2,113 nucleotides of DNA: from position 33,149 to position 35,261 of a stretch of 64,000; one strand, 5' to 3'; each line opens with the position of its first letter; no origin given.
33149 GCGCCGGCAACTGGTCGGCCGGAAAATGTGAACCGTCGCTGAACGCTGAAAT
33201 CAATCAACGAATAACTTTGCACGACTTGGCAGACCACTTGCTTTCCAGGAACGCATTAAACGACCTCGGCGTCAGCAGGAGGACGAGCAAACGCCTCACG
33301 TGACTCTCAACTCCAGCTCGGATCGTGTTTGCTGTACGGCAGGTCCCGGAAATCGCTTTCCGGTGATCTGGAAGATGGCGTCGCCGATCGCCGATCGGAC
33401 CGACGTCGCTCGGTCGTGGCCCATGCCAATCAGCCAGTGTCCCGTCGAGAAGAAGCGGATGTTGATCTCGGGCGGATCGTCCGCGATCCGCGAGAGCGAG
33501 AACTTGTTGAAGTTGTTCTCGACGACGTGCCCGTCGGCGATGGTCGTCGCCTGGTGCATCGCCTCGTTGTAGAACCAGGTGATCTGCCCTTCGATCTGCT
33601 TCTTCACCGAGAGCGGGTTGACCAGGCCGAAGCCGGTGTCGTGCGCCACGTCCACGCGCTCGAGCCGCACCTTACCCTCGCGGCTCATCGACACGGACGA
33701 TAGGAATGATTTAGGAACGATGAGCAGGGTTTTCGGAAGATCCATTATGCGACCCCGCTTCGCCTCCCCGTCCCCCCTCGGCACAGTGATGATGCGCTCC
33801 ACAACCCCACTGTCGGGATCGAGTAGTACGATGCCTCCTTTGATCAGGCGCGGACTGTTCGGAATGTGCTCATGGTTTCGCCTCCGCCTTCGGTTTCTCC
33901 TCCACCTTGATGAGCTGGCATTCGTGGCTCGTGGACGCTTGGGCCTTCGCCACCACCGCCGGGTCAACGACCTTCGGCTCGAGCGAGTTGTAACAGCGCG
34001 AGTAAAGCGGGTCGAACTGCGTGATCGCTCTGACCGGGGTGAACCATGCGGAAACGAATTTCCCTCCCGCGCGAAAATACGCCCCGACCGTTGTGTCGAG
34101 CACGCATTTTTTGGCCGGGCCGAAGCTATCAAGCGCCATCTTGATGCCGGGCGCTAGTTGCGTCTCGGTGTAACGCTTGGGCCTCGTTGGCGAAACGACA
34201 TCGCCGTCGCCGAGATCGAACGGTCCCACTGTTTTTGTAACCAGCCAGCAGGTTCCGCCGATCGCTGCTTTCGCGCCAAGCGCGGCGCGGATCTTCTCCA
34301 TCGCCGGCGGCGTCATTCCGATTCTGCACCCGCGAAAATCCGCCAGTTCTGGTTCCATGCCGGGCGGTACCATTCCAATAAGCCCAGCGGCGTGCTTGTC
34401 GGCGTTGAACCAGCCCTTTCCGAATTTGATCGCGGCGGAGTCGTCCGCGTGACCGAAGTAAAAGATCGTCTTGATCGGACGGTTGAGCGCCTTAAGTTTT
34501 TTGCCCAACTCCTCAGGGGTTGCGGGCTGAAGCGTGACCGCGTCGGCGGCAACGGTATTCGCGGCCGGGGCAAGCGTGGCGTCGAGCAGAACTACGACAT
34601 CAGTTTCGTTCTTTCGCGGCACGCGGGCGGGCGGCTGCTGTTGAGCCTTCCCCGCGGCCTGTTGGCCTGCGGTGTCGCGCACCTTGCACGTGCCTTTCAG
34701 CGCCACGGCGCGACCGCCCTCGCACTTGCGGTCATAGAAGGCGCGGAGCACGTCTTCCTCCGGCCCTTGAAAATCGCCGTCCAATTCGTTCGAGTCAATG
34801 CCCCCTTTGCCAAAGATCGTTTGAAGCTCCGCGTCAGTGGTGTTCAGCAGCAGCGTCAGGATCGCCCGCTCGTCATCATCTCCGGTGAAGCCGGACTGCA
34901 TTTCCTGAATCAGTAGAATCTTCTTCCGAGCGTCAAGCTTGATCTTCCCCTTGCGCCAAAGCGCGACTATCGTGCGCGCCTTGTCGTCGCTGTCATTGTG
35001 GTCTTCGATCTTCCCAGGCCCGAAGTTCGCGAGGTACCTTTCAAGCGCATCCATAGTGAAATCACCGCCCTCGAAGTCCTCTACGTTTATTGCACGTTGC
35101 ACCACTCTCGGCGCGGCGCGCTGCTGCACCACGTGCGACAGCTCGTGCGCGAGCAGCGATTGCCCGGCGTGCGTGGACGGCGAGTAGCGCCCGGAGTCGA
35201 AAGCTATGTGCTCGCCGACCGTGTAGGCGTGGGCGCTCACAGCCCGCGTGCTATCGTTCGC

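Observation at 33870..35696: DUF4157 protein with an unrecognisable 400-aa C-terminal domain as last gene of the operon: candidate novel cargo toxin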

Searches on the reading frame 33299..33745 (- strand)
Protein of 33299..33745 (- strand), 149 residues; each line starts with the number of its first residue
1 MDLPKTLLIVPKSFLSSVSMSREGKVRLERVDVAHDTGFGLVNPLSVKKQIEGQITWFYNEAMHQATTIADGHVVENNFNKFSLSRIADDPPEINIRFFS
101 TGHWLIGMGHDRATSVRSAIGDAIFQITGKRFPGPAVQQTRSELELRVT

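Call 5: search_protein_families(library=pfam, proteins=[window:33299-33745:-], max_evalue=0.01)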
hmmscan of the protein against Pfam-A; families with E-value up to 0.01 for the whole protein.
window:33299-33745:- (149 aa): 1 family
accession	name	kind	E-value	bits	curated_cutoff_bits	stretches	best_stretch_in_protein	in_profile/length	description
PF20256.3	MoCoBD_2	-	1.4e-05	25.2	27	1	22-89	214-281/283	Molybdopterin cofactor-binding domain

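Call 11: search_protein_families(library=ncbifam, proteins=[window:33299-33745:-], max_evalue=0.1)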
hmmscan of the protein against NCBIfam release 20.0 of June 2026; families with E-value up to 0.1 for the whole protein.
window:33299-33745:- (149 aa): 3 families
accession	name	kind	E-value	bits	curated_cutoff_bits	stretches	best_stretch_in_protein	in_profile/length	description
TIGR03194.1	4hydrxCoA_A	equivalog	1.9e-06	26.6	994.55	1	22-129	619-729/746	4-hydroxybenzoyl-CoA reductase subunit alpha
TIGR03196.1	pucD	equivalog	3e-05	22.6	783.65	1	23-91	632-699/763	xanthine dehydrogenase subunit D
TIGR03311.1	Se_dep_XDH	equivalog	0.0033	15.6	830.45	1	22-99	726-798/848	selenium-dependent xanthine dehydrogenase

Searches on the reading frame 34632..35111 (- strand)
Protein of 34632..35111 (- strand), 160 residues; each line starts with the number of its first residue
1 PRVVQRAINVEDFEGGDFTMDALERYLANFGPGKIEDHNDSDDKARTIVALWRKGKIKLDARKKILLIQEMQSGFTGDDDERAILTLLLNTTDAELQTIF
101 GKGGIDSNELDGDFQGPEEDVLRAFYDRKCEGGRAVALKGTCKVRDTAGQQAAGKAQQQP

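Call 10: search_protein_families(library=pfam, proteins=[window:34632-35111:-], max_evalue=10)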
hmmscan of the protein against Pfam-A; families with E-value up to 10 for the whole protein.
window:34632-35111:- (160 aa): 0 families

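Call 64: predict_structure(alignment_id=A4)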
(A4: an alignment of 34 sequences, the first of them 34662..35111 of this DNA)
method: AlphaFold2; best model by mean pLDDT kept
length: 150 residues; sequences in the alignment: 34
mean_pLDDT: 89.0   pTM: 0.87
mean pLDDT of the five models: 89.0, 88.9, 88.0, 87.3, 86.9
residues with pLDDT >= 90: 114; 70-90: 17; 50-70: 12; < 50: 7
segments of 3 or more residues with pLDDT < 50: 1-5
pLDDT, mean of each block of 10 residues (from residue 1): 62 94 88 65 95 96 95 91 98 96 95 96 97 95 74
secondary structure, 60 per line:
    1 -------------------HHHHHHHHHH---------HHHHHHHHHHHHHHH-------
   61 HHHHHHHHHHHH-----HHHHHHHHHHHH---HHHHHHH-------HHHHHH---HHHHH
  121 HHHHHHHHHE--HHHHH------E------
elements in order: H20-29 H39-53 H61-72 H78-89 H93-99 H107-112 H116-129 H133-137

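Call 66: fold_search(model_id=the predicted structure, library=pdb)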
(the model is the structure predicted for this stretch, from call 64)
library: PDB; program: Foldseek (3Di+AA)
matches with E <= 10: 94; with E <= 0.001: 0
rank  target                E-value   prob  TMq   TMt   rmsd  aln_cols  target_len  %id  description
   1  5bz1_A                1.5e+00  0.10  0.25  0.13  11.8       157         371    9  Crystal structure of the RNA-binding domain of yeast Puf5p bound to MFA2 RNA (released 2015-09-23)
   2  5bzv_A                1.6e+00  0.08  0.23  0.12  11.8       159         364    8  Crystal structure of the RNA-binding domain of yeast Puf5p bound to SMX2 RNA (released 2015-09-23)
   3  3bx2_A                1.9e+00  0.09  0.25  0.14  10.2       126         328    9  Puf4 RNA binding domain bound to HO endonuclease RNA 3' UTR recognition sequence (released 2008-03-11)
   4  4u48                  2.3e+00  0.07  0.24  0.05  10.1       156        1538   13  Crystal structure of Salmonella alpha-2-macroglobulin (released 2014-09-17)
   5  5hyn_C                2.5e+00  0.08  0.24  0.27  17.9       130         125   13  Structure of Human Polycomb Repressive Complex 2 (PRC2) with oncogenic histone H3K27M peptide (released 2016-05-11)
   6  9hny_FX               2.5e+00  0.07  0.25  0.19  12.7       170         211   10  Mitoribosomal small subunit in complex with Mettl15 and Mettl17 (released 2025-03-26)
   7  5oln_B                2.7e+00  0.18  0.26  0.11   4.8        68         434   10  X-Ray Structure of the Complex Pyrimidine-nucleoside phosphorylase from Bacillus subtilis at 1.88 A (released 2018-04-18)
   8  3ha4_A                2.8e+00  0.10  0.30  0.34  10.2       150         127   11  Crystal structure of the type one membrane protein MIX1 from Leishmania (released 2010-05-05)
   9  7ula_B                2.8e+00  0.08  0.28  0.17  11.3       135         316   13  Structure of the Pseudomonas putida AlgKX modification and secretion complex (released 2022-12-14)
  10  6b4g_C                3.0e+00  0.18  0.38  0.21  10.8       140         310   10  Crystal structure of Chaetomium thermophilum Gle1 CTD-Nup42 GBM complex (released 2018-06-20)
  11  5oln_A                3.0e+00  0.16  0.26  0.11   4.8        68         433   10  X-Ray Structure of the Complex Pyrimidine-nucleoside phosphorylase from Bacillus subtilis at 1.88 A (released 2018-04-18)
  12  4cek                  3.1e+00  0.09  0.25  0.17  10.9       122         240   12  Crystal structure of the second MIF4G domain of human nonsense mediated decay factor UPF2 (released 2013-12-11)
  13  3zhe_C                3.1e+00  0.08  0.29  0.16   8.7       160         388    9  Structure of the C. elegans SMG5-SMG7 complex (released 2013-02-06)
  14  5bzu_A                3.1e+00  0.06  0.25  0.13  11.5       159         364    9  Crystal structure of the RNA-binding domain of yeast Puf5p bound to AAT2 RNA (released 2015-09-23)
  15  4c0e_B                3.1e+00  0.05  0.25  0.11  14.1       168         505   14  Structure of the NOT1 superfamily homology domain from Chaetomium thermophilum (released 2013-10-09)
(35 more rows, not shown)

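Call 85: search_solved_structures(query=A4, max_evalue=10, show_alignments=3)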
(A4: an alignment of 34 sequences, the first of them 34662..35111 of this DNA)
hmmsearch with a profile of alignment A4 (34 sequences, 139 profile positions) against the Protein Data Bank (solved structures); distinct sequences matched with E-value up to 10: 12.
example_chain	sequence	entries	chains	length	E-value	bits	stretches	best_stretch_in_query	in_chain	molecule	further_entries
1aei_A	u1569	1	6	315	0.0013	21.9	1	75-131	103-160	ANNEXIN XII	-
1avc_A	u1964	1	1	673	0.012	18.8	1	74-130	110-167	ANNEXIN VI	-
1dm5_A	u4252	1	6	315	0.013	18.7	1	75-131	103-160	ANNEXIN XII E105K MUTANT HOMOHEXAMER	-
1m9i_A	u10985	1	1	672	0.049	16.8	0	74-130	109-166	Annexin VI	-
2krf_A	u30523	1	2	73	0.077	16.1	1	47-101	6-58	Transcriptional regulatory protein comA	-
3ulq_B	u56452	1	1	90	0.13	15.4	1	46-101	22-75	Transcriptional regulatory protein ComA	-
2ijy_A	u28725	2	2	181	0.2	14.8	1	87-126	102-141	Thiol:disulfide interchange protein dsbA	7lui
9y1s_A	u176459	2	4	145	0.2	14.8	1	78-131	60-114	Rhobin9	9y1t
1bed_A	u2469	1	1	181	0.21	14.7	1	87-126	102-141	DSBA OXIDOREDUCTASE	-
4dvc_A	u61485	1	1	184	0.25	14.5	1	87-126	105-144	Thiol:disulfide interchange protein DsbA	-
1ala_A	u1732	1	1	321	0.54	13.4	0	74-113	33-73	ANNEXIN V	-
1yii_A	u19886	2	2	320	0.9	12.7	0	74-113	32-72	Annexin A5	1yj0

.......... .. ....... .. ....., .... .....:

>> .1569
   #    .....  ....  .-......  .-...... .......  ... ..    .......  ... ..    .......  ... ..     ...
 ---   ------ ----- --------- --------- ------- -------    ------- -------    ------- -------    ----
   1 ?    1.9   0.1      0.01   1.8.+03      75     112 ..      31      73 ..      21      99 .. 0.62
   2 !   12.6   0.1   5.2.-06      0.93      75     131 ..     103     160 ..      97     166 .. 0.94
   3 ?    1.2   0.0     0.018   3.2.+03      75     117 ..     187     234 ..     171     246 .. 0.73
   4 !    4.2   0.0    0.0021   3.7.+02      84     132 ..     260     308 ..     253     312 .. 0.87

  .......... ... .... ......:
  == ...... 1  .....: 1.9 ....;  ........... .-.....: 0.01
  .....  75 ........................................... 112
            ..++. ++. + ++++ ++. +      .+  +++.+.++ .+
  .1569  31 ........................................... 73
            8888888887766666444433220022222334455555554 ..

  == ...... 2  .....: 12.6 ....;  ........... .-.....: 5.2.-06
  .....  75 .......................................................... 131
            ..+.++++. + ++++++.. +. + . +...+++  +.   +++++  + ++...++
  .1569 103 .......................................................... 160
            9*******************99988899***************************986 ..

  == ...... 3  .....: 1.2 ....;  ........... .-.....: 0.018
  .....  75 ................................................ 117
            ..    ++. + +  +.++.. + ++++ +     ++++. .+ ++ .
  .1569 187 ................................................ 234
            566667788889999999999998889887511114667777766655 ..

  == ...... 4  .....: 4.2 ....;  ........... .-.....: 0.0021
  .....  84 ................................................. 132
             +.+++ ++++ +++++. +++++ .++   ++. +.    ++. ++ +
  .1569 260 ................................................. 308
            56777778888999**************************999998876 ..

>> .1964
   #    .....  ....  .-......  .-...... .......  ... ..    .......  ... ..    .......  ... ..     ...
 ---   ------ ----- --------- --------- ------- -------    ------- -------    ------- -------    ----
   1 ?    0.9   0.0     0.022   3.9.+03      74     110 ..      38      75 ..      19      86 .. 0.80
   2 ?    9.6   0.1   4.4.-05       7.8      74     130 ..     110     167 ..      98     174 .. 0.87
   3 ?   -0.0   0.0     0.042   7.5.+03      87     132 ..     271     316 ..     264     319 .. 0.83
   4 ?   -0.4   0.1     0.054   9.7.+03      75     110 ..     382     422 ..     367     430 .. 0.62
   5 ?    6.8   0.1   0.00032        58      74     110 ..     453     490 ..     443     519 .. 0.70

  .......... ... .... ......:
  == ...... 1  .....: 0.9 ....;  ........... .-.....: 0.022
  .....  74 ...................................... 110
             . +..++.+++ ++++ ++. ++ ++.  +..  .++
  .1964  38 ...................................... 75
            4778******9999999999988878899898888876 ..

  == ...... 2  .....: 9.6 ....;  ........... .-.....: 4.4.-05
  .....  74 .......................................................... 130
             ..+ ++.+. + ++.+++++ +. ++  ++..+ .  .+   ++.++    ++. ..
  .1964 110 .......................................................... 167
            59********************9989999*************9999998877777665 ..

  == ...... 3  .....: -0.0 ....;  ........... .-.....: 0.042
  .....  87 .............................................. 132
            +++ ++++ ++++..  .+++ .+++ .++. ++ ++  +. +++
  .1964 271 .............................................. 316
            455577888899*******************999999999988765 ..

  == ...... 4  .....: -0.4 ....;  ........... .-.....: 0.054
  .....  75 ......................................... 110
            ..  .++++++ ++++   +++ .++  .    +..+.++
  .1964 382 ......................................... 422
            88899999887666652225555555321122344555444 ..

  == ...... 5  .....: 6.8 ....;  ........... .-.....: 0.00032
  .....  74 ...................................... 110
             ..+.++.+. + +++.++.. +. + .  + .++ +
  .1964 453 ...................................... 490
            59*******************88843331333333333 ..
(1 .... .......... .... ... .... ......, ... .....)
